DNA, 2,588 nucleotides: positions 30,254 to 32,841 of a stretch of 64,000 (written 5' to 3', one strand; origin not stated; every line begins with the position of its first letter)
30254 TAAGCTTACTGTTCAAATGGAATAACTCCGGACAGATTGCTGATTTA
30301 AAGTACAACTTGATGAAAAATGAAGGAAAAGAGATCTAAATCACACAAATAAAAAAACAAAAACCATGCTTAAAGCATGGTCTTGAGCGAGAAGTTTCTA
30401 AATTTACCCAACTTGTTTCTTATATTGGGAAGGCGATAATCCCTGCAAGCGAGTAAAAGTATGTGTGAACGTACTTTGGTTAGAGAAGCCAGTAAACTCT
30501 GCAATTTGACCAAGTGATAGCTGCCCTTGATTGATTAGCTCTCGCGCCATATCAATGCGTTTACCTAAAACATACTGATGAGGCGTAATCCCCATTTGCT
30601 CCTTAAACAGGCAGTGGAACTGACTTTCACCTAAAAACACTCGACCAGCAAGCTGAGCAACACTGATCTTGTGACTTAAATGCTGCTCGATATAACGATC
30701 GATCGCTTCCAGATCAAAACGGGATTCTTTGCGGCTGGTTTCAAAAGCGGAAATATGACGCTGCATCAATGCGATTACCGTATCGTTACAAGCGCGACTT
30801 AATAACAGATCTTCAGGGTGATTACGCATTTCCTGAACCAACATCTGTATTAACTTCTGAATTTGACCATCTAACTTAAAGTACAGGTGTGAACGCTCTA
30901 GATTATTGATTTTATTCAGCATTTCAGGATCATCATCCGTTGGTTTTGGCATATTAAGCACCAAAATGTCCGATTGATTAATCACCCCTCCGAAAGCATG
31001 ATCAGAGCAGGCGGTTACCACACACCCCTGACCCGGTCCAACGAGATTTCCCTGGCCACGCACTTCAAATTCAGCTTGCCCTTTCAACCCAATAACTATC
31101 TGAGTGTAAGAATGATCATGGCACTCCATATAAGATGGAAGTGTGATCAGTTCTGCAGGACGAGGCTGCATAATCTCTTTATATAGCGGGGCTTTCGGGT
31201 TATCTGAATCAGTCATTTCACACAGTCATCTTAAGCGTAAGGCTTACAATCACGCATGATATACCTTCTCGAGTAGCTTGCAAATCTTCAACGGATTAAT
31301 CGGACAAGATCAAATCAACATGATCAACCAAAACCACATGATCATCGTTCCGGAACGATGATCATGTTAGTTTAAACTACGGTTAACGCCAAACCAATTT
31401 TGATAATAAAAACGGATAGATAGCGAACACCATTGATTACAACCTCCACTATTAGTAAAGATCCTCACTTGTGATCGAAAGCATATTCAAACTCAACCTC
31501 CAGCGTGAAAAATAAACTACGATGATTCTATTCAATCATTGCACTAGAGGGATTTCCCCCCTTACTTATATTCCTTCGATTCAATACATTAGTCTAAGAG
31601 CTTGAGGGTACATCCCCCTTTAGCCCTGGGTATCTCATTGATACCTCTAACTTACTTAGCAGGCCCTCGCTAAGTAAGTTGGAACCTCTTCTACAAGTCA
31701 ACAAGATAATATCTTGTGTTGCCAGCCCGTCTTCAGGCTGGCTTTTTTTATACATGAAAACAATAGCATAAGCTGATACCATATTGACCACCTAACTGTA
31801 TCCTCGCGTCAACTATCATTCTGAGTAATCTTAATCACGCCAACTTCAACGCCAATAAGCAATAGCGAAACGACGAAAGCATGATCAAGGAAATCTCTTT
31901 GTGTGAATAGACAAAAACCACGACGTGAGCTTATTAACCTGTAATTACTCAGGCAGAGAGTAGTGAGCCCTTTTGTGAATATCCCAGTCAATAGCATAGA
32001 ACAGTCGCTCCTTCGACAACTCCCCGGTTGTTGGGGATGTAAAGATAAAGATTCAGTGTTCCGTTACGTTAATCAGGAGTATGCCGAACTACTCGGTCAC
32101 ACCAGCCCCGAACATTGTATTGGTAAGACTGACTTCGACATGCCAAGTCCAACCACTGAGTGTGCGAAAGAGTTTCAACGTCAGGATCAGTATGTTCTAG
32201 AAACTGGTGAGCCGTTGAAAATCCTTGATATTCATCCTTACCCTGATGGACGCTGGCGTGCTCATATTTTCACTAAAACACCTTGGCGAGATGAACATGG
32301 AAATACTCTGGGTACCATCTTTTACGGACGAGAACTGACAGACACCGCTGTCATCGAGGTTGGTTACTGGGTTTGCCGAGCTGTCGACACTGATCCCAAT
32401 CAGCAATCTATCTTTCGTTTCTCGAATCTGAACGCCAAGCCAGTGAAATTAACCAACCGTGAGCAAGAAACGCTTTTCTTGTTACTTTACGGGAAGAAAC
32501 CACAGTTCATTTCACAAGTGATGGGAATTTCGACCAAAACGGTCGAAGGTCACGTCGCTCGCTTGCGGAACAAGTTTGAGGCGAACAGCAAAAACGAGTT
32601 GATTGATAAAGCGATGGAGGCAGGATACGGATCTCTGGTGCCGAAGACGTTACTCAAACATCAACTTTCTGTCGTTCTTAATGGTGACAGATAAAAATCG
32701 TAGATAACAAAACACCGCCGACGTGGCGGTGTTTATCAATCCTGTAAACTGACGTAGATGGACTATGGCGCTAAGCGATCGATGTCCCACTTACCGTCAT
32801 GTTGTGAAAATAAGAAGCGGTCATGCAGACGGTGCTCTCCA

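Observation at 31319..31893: ori2-type RctB iteron copies 22 kb from ori2, bracketing the vqmR-vqmA quorum-sensing locus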

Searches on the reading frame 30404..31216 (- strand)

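Call 37: search_protein_families(library=ncbifam, proteins=[window:30404-31216:-])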
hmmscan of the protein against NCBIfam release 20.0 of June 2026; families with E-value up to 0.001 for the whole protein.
window:30404-31216:- (270 aa): 28 families (the best 25 are shown)
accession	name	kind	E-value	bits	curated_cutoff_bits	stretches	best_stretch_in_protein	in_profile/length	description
TIGR04094.1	adjacent_YSIRK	equivalog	1.9e-19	69.9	200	1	153-266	273-383/383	YSIRK-targeted surface antigen transcriptional regulator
NF006902.0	PRK09393.1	equivalog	1.1e-18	67.5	425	1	163-269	216-322/327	transcriptional regulator FtrA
NF007860.0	PRK10572.1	equivalog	5e-18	65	208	1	157-268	173-284/292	arabinose operon transcriptional regulator AraC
NF047788.1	TransRegPocR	equivalog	1.1e-16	61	500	1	160-268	182-290/296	transcriptional regulator PocR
NF007693.0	PRK10371.1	equivalog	4.7e-15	55.6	253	1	159-267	191-298/309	transcriptional regulator MelR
NF047455.1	TF_Staph_AryK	equivalog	5.1e-15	54.8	850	1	149-268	136-258/759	transcriptional regulator AryK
NF010028.0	PRK13503.1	equivalog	6.6e-15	55.2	288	1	32-268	30-272/278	HTH-type transcriptional activator RhaS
NF007243.0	PRK09685.1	equivalog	1.1e-13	51.3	199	1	34-269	69-302/303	transcriptional regulator FeaR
NF010026.0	PRK13501.1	equivalog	4.6e-12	45.7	363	1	32-268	33-277/290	HTH-type transcriptional activator RhaR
NF040475.1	chlor_reg_RclR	equivalog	4.9e-11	42.5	400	1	119-269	123-279/284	reactive chlorine-specific transcriptional regulator RclR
NF049932.1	TranspRegBtr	equivalog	4e-10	38.9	900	1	136-267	133-264/531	bacillibactin transport transcriptional regulator Btr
NF049968.1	QhpR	equivalog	6.5e-10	38.6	250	1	214-266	232-284/284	AraC-like transcriptional regulator QhpR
NF052534.1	RzbtTranRegRhrA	equivalog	1.5e-09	37.6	500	1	125-268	167-310/312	rhizobactin biosynthesis transcriptional regulator RhrA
NF052371.1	TransRegGbdRPseu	equivalog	1.6e-09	37.3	480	1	169-267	227-325/365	choline metabolism transcriptional regulator GbdR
NF033869.1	viru_reg_Rsp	equivalog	9.7e-09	34.2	400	1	170-269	150-249/701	AraC family transcriptional regulator Rsp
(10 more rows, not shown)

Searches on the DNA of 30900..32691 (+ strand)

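Call 22: search_rna_families(source=window, start=30900, end=32200, threshold=evalue, max_evalue=0.01)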
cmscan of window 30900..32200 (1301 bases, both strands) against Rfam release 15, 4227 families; matches with E-value up to 0.01: 2.
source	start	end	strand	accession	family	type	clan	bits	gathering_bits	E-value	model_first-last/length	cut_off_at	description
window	31602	31752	+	RF02834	VqmR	Gene; sRNA;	-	106.7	76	1.2e-20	1-154/154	no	Vibrio RNA VqmR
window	31688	31749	+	RF02702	AgvB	Gene; sRNA;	-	27.4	56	0.0099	1-62/62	no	Anti GcvB sRNA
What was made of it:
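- Checked: It lies between VqmR (Rfam RF02834, 31602-31752, call 22) and the vqmA ORF (31963-32694).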

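Call 28: search_rna_families(sources=[L028, L054, L074, L020, L047, L013, L044, L066], threshold=gathering)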
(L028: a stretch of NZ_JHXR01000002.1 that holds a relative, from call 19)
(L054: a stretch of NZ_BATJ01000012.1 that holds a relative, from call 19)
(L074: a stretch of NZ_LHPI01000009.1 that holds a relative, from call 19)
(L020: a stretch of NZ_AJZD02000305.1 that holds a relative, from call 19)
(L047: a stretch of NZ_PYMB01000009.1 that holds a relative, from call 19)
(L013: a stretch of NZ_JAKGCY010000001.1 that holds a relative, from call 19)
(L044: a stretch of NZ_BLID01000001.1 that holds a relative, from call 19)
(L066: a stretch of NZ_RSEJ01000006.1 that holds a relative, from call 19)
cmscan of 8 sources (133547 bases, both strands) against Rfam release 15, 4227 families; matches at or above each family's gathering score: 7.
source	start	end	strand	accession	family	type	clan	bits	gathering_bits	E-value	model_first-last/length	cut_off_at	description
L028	7744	7897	+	RF02834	VqmR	Gene; sRNA;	-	181.9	76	1.2e-35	1-154/154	no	Vibrio RNA VqmR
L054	16443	16565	-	RF01405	STnc490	Gene; sRNA;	-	116.3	56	2.2e-22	1-124/124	no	STnc490 Hfq binding RNA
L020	7685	7830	+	RF02834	VqmR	Gene; sRNA;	-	95.1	76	5.1e-16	1-154/154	no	Vibrio RNA VqmR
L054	7738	7877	+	RF02834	VqmR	Gene; sRNA;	-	94.9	76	5.6e-16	1-154/154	no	Vibrio RNA VqmR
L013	7696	7855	+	RF02834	VqmR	Gene; sRNA;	-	90.6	76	5.4e-15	1-154/154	no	Vibrio RNA VqmR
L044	7805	7939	+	RF02834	VqmR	Gene; sRNA;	-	90.4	76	6e-15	1-154/154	no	Vibrio RNA VqmR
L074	7796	7939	+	RF02834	VqmR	Gene; sRNA;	-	77.9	76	4e-12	1-154/154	no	Vibrio RNA VqmR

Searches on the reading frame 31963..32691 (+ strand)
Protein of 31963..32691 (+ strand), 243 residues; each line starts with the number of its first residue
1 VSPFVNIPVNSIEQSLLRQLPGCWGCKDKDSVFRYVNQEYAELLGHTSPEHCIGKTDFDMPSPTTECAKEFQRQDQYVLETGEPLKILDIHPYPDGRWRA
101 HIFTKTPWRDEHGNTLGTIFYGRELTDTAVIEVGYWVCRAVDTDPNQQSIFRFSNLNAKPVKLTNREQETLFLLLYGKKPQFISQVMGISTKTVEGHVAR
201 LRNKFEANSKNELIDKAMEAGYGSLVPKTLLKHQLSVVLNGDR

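Call 17: find_homologous_proteins(query=window:31963-32691:+, max_evalue=1e-10)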
Query window:31963-32691:+ (243 aa): 173 proteins with E <= 1e-10 among 512 candidates; the best 120 are listed.
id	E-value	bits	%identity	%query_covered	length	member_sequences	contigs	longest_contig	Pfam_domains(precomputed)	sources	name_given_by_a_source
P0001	4.0e-151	519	92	100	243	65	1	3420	PF00196.26,PF08448.17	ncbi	-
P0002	1.2e-148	511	91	100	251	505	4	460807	PF00196.26,PF08448.17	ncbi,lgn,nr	ncbi:PAS domain-containing protein [Vibrio parahaemolyticus]|nr:helix-turn-helix transcriptional reg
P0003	3.6e-145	500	89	98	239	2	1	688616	PF00196.26,PF08448.17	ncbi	ncbi:helix-turn-helix transcriptional regulator [Vibrio sp. FJH11]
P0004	1.8e-144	498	89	98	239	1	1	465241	PF00196.26,PF08448.17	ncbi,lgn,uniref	ncbi:helix-turn-helix transcriptional regulator [Vibrio sp. YIC-376]|uniref:helix-turn-helix transcr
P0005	3.5e-139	480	87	98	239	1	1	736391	PF00196.26,PF08448.17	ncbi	ncbi:helix-turn-helix transcriptional regulator [Vibrio harveyi]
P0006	5.2e-139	480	87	98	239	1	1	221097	PF00196.26,PF08448.17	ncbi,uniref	ncbi:helix-turn-helix transcriptional regulator [Vibrio alfacsensis]|uniref:helix-turn-helix transcr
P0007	6.7e-139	479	85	98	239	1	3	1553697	PF00196.26,PF08448.17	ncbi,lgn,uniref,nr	ncbi:helix-turn-helix transcriptional regulator [Vibrio alfacsensis]|uniref:helix-turn-helix transcr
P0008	1.8e-138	478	86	98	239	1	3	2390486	PF00196.26,PF08448.17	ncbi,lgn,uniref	ncbi:helix-turn-helix transcriptional regulator [Vibrio harveyi]|uniref:helix-turn-helix transcripti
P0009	2.4e-138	478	86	98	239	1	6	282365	PF00196.26,PF08448.17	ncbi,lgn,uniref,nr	ncbi:helix-turn-helix transcriptional regulator [Vibrio harveyi]|uniref:helix-turn-helix transcripti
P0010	3.4e-138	477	85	98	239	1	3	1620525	PF00196.26,PF08448.17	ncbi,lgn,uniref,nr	ncbi:helix-turn-helix transcriptional regulator [Vibrio alfacsensis]|uniref:helix-turn-helix transcr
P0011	3.4e-138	477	86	98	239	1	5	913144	PF00196.26,PF08448.17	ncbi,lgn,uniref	ncbi:helix-turn-helix transcriptional regulator [Vibrio harveyi]|uniref:helix-turn-helix transcripti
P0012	4.6e-138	477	86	98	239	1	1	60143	PF00196.26,PF08448.17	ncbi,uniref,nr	ncbi:PAS domain-containing protein [Vibrio campbellii]|uniref:helix-turn-helix transcriptional regul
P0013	4.6e-138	477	86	98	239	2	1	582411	PF00196.26,PF08448.17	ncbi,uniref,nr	ncbi:helix-turn-helix transcriptional regulator [Vibrio campbellii]|uniref:helix-turn-helix transcri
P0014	6.4e-138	476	86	98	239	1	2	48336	PF00196.26,PF08448.17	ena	-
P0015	8.8e-138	476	85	98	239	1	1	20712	PF00196.26,PF08448.17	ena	-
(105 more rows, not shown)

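Call 19: find_related_loci(query=A1, collection=genome_contigs, flank=8000)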
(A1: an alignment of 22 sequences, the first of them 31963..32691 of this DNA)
Query A1 (243 aa) in genome_contigs; peptide patterns used: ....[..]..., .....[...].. (x = any residue, [..] = any of these).
217 stretches matched a pattern; 159 encode a relative of the query (tblastn E <= 1e-3); the best 80 are kept; 80 distinct loci.
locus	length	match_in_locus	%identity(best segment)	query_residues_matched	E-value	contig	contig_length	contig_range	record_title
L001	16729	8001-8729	95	1-243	4e-160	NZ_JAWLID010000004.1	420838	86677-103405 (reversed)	Vibrio sp. EA2 NE2_scaffold4, whole genome shotgun sequence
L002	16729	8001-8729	93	1-243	1e-157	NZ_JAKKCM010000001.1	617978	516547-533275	Vibrio sp. J1-1 J1-1_1, whole genome shotgun sequence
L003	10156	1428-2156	92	1-243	4e-157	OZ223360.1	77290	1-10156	MAG: uncultured Vibrio sp. isolate dc5a59a3-0758-4ddb-8ef2-4e3e72712880 genome assembly, chromosome: 51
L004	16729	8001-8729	88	1-243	2e-150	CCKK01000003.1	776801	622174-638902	Vibrio diabolicus genome assembly VDIABv1_PRJEB5898, contig VDIABv1_Contig_11, whole genome shotgun sequence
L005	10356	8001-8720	89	4-243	1e-149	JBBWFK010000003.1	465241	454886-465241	Vibrio sp. YIC-376 Scaffold3, whole genome shotgun sequence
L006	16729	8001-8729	86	1-243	3e-146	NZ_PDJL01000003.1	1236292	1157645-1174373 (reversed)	Vibrio sp. ES.051 Ga0070026_13, whole genome shotgun sequence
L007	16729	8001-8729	85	1-243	5e-145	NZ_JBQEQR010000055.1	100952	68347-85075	Vibrio sp. WZ-1 k141_152, whole genome shotgun sequence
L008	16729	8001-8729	85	1-243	4e-144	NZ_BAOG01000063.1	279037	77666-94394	Vibrio jasicida CAIM 1864 = LMG 25398, whole genome shotgun sequence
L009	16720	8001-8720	86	4-243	5e-144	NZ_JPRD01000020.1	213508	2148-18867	Vibrio owensii CAIM 1854 = LMG 25443 strain DY05 contig_20, whole genome shotgun sequence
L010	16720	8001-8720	86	4-243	5e-144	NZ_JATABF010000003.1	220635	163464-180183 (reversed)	Vibrio sp. M260121 M260121_3, whole genome shotgun sequence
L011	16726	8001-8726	81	2-243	1e-139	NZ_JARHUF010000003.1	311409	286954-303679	Vibrio sp. CAU 1672 contig3, whole genome shotgun sequence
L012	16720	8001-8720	87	4-243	1e-143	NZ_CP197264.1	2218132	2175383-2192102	Vibrio harveyi strain DSM-19623 chromosome 2, complete sequence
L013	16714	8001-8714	70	5-242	4e-116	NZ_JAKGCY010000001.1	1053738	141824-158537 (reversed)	Vibrio floridensis strain IRLE0018 contig1, whole genome shotgun sequence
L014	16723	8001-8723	62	2-242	2e-102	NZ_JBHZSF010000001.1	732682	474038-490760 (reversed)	Vibrio profundi strain HQB-111 NODE_1_length_732682_cov_102.427825, whole genome shotgun sequence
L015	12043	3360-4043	64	13-242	1e-101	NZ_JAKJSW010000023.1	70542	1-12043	Vibrio makurazakiensis strain JAMM1826 JAMM1826_scaffold_6, whole genome shotgun sequence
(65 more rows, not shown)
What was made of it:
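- Tried and rejected: The closest species representatives are Vibrio sp. EA2 (95%) and J1-1 (93%), in the Harveyi clade (call 19).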

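Call 34: find_encoding_contigs(protein=window:31963-32691:+, flank=1000, max_places=3)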
Protein window:31963-32691:+ (243 aa): no gene with exactly this product is on record in the collection.
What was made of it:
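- Tried and rejected: An exact-protein look-up for VqmA found nothing on record (call 34).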

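Call 37: search_protein_families(library=ncbifam, proteins=[window:31963-32691:+])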
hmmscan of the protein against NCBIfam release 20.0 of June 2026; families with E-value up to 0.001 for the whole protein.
window:31963-32691:+ (243 aa): 13 families
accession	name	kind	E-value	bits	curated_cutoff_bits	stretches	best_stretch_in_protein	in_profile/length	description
NF038181.1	reg_ATPase_IniR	equivalog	3.8e-08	32.2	750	1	155-214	759-818/827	isoniazid response ATPase/transcriptional regulator IniR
TIGR03541.1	reg_near_HchA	equivalog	7.5e-08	32.2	215.6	1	154-221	163-230/232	PA1136 family autoinducer-binding transcriptional regulator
NF008302.0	PRK11091.1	equivalog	1.9e-07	29.7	838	1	15-127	159-268/779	aerobic respiration two-component sensor histidine kinase ArcB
NF052445.1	RespRegMctR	equivalog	2.3e-07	30.4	300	1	158-221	140-203/205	two-component system response regulator MctR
NF011896.0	PRK15369.1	equivalog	3e-07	30.3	242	1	140-218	126-205/211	two component system response regulator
NF006900.1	PRK09390.1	equivalog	1.2e-05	25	255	1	153-221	133-201/203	response regulator FixJ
NF040749.1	tetrathio_RR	equivalog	3.7e-05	23.5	290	1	152-216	123-187/191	tetrathionate respiration response regulator TtrR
NF052366.1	photon_PedR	equivalog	0.00024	21.2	120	1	162-221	2-61/74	photosynthetic electron transport-dependent transcriptional regulator PedR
TIGR00229.1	sensory_box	domain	0.00029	21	22.9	1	19-127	13-118/126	PAS domain S-box protein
NF047785.1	respo_reg_MadR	equivalog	0.0003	20.2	300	1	157-220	143-206/209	MadR family response regulator transcription factor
TIGR03020.2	EpsA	equivalog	0.00041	20.1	170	1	160-218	188-246/247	XrtB/PEP-CTERM-associated transcriptional regulator EpsA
NF047402.1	TransRegVisN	equivalog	0.00063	19.1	250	1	159-217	182-240/246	transcriptional regulator VisN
NF011940.0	PRK15411.1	equivalog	0.00073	19.4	162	0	151-211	126-186/207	transcriptional regulator RcsA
